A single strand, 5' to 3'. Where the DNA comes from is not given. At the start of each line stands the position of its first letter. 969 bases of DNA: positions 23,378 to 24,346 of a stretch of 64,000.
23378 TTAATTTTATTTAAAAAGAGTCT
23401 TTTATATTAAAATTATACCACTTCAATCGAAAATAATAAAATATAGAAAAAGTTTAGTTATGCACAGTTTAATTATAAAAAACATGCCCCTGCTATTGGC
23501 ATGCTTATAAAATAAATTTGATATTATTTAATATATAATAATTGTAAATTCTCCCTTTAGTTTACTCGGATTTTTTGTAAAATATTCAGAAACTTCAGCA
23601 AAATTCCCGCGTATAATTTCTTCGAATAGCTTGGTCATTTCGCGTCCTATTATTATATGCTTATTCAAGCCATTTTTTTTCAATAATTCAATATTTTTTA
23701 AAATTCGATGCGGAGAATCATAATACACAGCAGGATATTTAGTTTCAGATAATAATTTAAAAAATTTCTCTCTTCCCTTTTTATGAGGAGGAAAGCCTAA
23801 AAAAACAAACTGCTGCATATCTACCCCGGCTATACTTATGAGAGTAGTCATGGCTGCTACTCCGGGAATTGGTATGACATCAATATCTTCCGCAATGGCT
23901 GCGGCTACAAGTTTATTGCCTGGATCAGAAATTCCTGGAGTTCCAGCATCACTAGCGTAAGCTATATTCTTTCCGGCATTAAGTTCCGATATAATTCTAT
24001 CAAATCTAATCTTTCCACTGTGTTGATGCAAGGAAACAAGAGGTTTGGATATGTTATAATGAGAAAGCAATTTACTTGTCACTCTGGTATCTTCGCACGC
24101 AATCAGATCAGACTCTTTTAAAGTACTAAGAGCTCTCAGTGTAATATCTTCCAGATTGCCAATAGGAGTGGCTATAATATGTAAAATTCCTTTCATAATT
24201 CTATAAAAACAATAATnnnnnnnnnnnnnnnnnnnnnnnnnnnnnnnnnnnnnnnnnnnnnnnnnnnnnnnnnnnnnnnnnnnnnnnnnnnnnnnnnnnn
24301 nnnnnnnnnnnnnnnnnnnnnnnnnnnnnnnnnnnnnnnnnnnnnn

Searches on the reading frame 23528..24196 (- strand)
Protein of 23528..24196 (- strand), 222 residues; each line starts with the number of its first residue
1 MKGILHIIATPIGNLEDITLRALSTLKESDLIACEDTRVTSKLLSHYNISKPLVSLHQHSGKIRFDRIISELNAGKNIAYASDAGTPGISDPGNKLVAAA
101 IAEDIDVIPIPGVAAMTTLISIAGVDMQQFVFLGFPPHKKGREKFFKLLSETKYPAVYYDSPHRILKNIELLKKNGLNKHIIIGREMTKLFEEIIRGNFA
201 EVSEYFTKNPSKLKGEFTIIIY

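Call 9: search_protein_families(library=pfam, proteins=[window:23528-24196:-], max_evalue=0.001)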
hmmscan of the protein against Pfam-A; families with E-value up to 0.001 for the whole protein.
window:23528-24196:- (222 aa): 1 family
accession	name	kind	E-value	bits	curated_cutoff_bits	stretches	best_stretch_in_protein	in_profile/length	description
PF00590.25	TP_methylase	-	1.3e-30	107.4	27.8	1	5-202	2-211/212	Tetrapyrrole (Corrin/Porphyrin) Methylases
